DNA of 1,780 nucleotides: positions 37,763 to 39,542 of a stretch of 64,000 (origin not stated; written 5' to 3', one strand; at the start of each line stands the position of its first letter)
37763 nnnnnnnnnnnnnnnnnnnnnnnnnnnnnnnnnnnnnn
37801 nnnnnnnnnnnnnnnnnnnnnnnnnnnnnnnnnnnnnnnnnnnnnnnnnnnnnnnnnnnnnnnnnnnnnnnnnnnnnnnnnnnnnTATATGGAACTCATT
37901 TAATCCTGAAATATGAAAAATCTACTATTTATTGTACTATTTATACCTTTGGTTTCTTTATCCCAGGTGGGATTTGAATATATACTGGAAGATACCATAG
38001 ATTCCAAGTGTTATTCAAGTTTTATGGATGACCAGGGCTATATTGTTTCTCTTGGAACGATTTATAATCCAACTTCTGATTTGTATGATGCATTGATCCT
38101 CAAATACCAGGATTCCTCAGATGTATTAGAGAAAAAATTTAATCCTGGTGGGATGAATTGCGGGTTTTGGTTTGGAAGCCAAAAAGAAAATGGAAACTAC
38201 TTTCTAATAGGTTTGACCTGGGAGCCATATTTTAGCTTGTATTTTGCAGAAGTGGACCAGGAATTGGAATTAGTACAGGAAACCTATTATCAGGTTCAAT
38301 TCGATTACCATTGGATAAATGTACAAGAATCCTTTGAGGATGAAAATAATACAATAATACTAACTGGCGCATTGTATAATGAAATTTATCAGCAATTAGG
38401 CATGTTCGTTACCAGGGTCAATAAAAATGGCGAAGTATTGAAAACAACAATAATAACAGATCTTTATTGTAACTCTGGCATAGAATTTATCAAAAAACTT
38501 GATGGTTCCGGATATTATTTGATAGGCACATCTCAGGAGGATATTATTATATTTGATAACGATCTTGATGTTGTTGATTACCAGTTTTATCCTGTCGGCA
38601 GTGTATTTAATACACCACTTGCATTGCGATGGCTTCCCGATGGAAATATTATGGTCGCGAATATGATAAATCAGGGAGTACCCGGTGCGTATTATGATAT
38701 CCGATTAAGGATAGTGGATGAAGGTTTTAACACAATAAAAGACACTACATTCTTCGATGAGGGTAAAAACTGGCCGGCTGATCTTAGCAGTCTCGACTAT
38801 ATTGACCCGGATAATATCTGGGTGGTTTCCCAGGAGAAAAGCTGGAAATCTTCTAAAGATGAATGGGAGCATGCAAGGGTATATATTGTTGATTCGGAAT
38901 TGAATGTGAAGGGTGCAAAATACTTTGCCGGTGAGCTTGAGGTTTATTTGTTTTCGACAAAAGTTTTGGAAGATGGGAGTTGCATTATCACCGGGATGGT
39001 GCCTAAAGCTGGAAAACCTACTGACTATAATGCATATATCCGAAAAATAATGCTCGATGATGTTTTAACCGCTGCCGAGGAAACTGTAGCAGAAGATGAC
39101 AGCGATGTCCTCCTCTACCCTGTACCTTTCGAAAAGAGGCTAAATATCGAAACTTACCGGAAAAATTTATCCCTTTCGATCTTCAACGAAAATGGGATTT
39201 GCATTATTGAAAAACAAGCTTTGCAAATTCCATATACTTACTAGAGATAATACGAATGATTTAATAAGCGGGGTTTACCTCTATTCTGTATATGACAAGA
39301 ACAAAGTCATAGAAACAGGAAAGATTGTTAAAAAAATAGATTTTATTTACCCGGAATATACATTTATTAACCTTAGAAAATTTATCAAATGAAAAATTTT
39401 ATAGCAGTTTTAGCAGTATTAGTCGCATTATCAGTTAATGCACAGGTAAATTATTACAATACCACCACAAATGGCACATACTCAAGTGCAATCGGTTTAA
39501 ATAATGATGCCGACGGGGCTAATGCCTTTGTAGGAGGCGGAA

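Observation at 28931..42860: Tandem segmental duplication of a ~7-kb T9SS surface-protein cassette bounded by composite hairpin blocks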

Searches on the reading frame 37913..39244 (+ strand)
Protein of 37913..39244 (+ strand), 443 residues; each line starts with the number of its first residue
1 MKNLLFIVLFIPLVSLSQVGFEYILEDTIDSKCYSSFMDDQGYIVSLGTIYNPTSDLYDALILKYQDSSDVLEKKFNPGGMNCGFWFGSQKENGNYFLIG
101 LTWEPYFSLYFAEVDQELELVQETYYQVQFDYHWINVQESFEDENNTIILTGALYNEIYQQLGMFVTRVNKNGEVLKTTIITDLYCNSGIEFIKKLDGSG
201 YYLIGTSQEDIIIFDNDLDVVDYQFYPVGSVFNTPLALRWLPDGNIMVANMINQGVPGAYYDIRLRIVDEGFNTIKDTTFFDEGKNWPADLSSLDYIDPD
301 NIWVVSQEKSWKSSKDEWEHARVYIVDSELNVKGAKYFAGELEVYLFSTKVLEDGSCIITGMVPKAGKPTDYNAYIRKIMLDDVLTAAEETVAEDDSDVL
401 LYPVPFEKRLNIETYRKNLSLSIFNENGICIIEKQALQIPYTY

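Call 13: search_protein_families(library=pfam, proteins=[window:37913-39244:+], max_evalue=0.1)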
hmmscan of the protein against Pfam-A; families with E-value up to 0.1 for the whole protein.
window:37913-39244:+ (443 aa): 1 family
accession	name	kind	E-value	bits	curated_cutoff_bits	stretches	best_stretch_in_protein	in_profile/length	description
PF18962.6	Por_Secre_tail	-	0.088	13.6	27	0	401-434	1-36/75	Secretion system C-terminal sorting domain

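Call 14: search_protein_families(library=ncbifam, proteins=[window:37913-39244:+], max_evalue=0.1)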
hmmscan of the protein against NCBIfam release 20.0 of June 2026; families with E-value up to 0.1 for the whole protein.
window:37913-39244:+ (443 aa): 0 families

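Call 36: find_homologous_proteins(query=window:37913-39244:+)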
Query window:37913-39244:+ (443 aa): 23 proteins with E <= 0.001 among 3560 candidates.
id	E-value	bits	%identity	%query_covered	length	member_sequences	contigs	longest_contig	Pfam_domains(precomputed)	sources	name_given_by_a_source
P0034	0.0e+0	1010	100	100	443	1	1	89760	-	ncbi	ncbi:MAG: hypothetical protein R2764_16045 [Bacteroidales bacterium]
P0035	1.9e-235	800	79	100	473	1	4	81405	PF18962.8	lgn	-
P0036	3.4e-212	723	74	98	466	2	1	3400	PF18962.8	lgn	-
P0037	4.1e-212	723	72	100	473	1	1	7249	PF18962.8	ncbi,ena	-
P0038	8.8e-212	722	72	100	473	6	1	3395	PF18962.8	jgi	-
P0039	7.1e-182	623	63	100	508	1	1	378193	-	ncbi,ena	-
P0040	3.4e-178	611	63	100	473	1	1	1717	PF18962.8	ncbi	-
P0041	1.6e-177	609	62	100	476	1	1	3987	PF18962.8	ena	-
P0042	6.0e-162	558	58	99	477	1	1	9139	PF18962.8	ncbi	-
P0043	8.0e-161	554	59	97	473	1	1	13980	PF18962.8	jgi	-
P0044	1.3e-159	550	59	100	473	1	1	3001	PF18962.8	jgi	jgi:hypothetical protein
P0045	1.1e-158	547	57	99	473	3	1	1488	PF18962.8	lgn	-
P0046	1.5e-152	527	56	98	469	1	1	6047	PF18962.8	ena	-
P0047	2.9e-132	460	63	74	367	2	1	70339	PF18962.8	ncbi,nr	ncbi:MAG: T9SS type A sorting domain-containing protein [Chlorobi bacterium]|nr:T9SS type A sorting 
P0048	2.4e-124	434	68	63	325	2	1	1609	PF18962.8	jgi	jgi:hypothetical protein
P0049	4.5e-112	393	44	100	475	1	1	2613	PF18962.8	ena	-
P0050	4.2e-108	380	43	100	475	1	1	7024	PF18962.8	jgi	jgi:hypothetical protein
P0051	9.0e-100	353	41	99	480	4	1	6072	PF18962.8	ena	-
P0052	8.2e-98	346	41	99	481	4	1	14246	PF18962.8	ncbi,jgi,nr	ncbi:MAG: hypothetical protein B6D61_05095 [Bacteroidetes bacterium 4484_249]|nr:MAG: hypothetical p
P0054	4.3e-81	291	37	99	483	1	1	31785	PF18962.8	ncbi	ncbi:MAG: T9SS type A sorting domain-containing protein [Bacteroidales bacterium]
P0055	1.0e-78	283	37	99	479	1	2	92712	PF18962.8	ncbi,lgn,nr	ncbi:MAG: T9SS type A sorting domain-containing protein [Bacteroidales bacterium]|nr:T9SS type A sor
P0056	4.5e-77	278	45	63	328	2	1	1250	PF18962.8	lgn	-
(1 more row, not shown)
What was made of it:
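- On T9SS type-A cargo: Most listed g2 homologues carry PF18962 (call 36).
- Homologues carry PF18962 (call 36).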

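Call 50: search_protein_families(library=phrogs, proteins=[window:37913-39244:+], max_evalue=0.01)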
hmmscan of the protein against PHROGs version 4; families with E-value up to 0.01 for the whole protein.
window:37913-39244:+ (443 aa): 0 families

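Call 63: predict_structure(alignment_id=A3)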
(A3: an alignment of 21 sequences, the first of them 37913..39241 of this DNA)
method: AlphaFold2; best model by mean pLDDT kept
length: 443 residues; sequences in the alignment: 21
mean_pLDDT: 81.1   pTM: 0.80
mean pLDDT of the five models: 81.1, 80.4, 79.8, 78.2, 75.5
residues with pLDDT >= 90: 199; 70-90: 142; 50-70: 57; < 50: 45
segments of 3 or more residues with pLDDT < 50: 1-7, 9-17, 311-314, 390-405, 413-416, 440-443
pLDDT, mean of each block of 10 residues (from residue 1): 44 50 90 95 95 91 93 88 94 96 88 96 86 86 90 88 93 94 83 93 85 95 85 87 93 62 85 84 76 92 84 56 87 80 89 92 88 94 68 47 50 52 58 62 35
secondary structure, 60 per line:
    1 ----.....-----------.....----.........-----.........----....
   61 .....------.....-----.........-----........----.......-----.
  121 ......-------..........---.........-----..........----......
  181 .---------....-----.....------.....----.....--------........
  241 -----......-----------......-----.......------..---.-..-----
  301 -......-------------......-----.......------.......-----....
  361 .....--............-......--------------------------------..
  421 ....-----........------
elements in order: H5-9 E21-25 E30-38 E44-52 E57-65 E72-76 E82-90 E96-103 E108-114 E120-126 E134-143 E147-155 E161-170 E175-181 E191-194 E200-204 E211-215 E220-224 E233-240 E246-251 E263-268 E274-280 E302-307 E321-326 E332-338 E345-351 E357-365 E368-379 H381-386 E419-424 E430-437

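Call 66: fold_search(model_id=the predicted structure, library=pdb)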
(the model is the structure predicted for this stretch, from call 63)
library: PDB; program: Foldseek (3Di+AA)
matches with E <= 10: 1000; with E <= 0.001: 343
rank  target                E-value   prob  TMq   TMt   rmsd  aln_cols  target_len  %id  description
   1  7roo                  1.2e-12  1.00  0.58  0.41   7.6       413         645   14  Crystal structure of Friedel-Crafts alkylating enzyme CylK from Cylindospermum licheniforme with bromide (released 2022-03-23)
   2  7ron                  5.0e-12  1.00  0.58  0.42   7.5       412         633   14  Crystal structure of the Friedel-Crafts alkylating enzyme CylK from Cylindospermum licheniforme (released 2022-03-23)
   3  7fh6                  5.5e-12  1.00  0.57  0.40   7.8       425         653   15  Friedel-Crafts alkylation enzyme CylK (released 2022-02-16)
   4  7fh8                  5.7e-12  1.00  0.58  0.41   7.8       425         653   15  Friedel-Crafts alkylation enzyme CylK mutant H391A (released 2022-02-16)
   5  7fh7                  8.0e-12  1.00  0.58  0.41   7.7       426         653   15  Friedel-Crafts alkylation enzyme CylK mutant Y37F (released 2022-02-16)
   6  9g33_UH               1.9e-08  1.00  0.48  0.38   6.3       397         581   10  Stalled 90S - Utp23-Krr1-deltaC3 (released 2025-06-18)
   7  5hx0_A                3.2e-07  1.00  0.43  0.50   6.9       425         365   10  Crystal structure of unknown function protein Dfer_1899 fromDyadobacter fermentans DSM 18053 (released 2016-02-17)
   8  8gn6_A                3.7e-07  1.00  0.47  0.43   6.1       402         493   11  Crystallization of Sialidase from Porphyromonas gingivalis (released 2023-04-19)
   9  8feb                  5.1e-07  1.00  0.44  0.39   7.4       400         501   12  Crystal Structure of Porphyromonas gingivalis Sialidase (PG_0352) (released 2023-10-04)
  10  8t26                  5.3e-07  1.00  0.43  0.39   7.3       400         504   12  Crystal Structure of Porphyromonas gingivalis Sialidase (PG_0352) D219A mutant bound to 3'-Sialyllactose (only Neu5Ac vi (released 2023-10-04)
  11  5hx0_B                8.1e-07  1.00  0.44  0.51   6.7       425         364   10  Crystal structure of unknown function protein Dfer_1899 fromDyadobacter fermentans DSM 18053 (released 2016-02-17)
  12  8t1z                  8.5e-07  1.00  0.45  0.41   7.0       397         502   12  Crystal Structure of Porphyromonas gingivalis Sialidase (PG_0352) Bound to Neu5Ac (NANA) (released 2023-10-04)
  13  8bbe_E                1.0e-06  1.00  0.49  0.22   6.0       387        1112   11  Structure of the IFT-A complex; IFT-A2 module (released 2022-12-21)
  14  8hmc_B                1.0e-06  1.00  0.48  0.21   7.7       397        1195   12  base module state 1 of Tetrahymena IFT-A (released 2023-06-14)
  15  3h6j                  1.0e-06  1.00  0.44  0.44   7.6       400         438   11  Crystal structure of a putative neuraminidase from Pseudomonas aeruginosa (released 2009-05-12)
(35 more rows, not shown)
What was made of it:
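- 37913..39392 (+): Gene 2 of unit B: signal peptide, beta-propeller and type-A T9SS CTD. The CTD is split by indels in this assembly. AF2 pLDDT 81, pTM 0.80, with propeller matches (calls 63, 66).
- The AF2 model is a confident beta-propeller (calls 63, 66). The propeller fold of g2 is generic (call 66). The propeller resembles sialidase and lectin propellers (call 66).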

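Call 113: find_encoding_contigs(protein=P0035, flank=6000, max_places=4)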
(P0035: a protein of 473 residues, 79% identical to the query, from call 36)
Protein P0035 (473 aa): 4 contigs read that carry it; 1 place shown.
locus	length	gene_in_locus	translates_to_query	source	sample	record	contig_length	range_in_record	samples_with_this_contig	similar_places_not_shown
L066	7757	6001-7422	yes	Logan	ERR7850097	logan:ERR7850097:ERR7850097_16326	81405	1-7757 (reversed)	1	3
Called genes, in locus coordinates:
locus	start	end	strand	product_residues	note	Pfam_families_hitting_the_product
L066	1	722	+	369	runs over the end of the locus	PF07786:HGSNAT_cat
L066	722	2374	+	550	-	PF28532:DUF8428 (faint)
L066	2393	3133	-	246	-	PF19620:DUF6125, PF14196:ATC_hydrolase (faint), PF19620:DUF6125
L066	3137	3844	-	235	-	PF01209:Ubie_methyltran, PF13489:Methyltransf_23, PF06325:PrmA (weak), PF13847:Methyltransf_31, PF08241:Methyltransf_11, PF08242:Methyltransf_12, PF13649:Methyltransf_25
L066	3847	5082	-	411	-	PF01134:GIDA (faint), PF01266:DAO (faint), PF01494:FAD_binding_3, PF03486:HI0933_like (faint), PF07992:Pyr_redox_2 (faint), PF13450:NAD_binding_8 (faint), PF22578:GGR_cat (weak)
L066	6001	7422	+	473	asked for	PF18962:Por_Secre_tail (weak)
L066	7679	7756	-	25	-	?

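Call 120: search_protein_families(library=padloc, proteins=[window:37913-39244:+], max_evalue=0.001)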
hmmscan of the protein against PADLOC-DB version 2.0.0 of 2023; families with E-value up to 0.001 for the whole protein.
window:37913-39244:+ (443 aa): 0 families

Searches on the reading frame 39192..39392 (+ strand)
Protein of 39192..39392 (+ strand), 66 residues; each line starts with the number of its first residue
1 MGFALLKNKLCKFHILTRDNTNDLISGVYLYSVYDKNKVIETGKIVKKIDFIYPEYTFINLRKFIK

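Call 14: search_protein_families(library=ncbifam, proteins=[window:39192-39392:+], max_evalue=0.1)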
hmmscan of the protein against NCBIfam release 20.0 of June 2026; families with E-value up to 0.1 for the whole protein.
window:39192-39392:+ (66 aa): 1 family
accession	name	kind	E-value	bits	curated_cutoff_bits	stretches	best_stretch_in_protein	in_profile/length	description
TIGR04183.1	Por_Secre_tail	domain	0.00037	20.4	23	1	19-48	44-72/72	T9SS type A sorting domain-containing protein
